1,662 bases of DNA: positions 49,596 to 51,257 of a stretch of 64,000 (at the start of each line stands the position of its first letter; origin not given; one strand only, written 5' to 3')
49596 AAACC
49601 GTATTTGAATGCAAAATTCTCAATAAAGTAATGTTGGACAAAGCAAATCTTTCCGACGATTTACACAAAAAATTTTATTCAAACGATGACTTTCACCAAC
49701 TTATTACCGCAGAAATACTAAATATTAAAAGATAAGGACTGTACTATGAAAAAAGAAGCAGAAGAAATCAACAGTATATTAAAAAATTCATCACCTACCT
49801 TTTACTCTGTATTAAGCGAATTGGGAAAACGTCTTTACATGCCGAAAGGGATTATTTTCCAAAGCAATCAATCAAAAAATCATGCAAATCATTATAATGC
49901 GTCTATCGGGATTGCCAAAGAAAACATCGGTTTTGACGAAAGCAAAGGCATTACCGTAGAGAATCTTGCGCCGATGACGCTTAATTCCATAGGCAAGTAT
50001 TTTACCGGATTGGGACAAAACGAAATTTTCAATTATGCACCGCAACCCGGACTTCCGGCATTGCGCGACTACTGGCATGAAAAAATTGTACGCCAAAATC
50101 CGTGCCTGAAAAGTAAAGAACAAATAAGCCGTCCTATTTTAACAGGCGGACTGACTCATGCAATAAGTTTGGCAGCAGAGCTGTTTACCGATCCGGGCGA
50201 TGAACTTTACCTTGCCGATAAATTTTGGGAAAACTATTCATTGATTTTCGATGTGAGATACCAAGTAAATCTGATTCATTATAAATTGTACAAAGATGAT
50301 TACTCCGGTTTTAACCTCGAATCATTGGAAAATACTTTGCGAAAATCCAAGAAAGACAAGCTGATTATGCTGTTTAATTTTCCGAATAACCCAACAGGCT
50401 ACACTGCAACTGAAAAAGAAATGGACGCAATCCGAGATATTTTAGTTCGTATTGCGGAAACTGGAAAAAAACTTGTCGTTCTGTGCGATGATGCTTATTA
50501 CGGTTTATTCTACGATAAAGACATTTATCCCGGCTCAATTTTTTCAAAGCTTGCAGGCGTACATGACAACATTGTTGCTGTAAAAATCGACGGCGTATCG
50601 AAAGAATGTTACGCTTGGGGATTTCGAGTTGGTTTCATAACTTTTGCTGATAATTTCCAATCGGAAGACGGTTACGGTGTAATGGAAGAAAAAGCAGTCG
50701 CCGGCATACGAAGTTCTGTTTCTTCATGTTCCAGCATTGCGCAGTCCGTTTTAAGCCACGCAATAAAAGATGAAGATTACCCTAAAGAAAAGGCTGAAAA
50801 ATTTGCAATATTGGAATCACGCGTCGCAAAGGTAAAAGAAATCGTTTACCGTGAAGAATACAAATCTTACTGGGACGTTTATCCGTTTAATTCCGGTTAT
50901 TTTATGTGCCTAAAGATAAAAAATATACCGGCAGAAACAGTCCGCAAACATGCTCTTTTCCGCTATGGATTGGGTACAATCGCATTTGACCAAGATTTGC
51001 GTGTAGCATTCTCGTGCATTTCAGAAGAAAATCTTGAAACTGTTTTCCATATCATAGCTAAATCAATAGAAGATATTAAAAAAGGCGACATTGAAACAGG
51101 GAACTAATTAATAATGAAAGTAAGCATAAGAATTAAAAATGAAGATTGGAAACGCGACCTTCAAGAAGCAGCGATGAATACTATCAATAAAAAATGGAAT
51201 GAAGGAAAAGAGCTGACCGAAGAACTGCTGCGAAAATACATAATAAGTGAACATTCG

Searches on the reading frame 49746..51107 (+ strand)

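Call 87: search_protein_families(library=pfam, proteins=[window:49746-51107:+], max_evalue=0.00001)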
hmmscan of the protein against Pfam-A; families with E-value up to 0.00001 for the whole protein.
window:49746-51107:+ (453 aa): 1 family
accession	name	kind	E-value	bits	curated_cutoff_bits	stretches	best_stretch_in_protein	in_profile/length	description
PF00155.27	Aminotran_1_2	-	6.3e-30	105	19.7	1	91-435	32-359/361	Aminotransferase class I and II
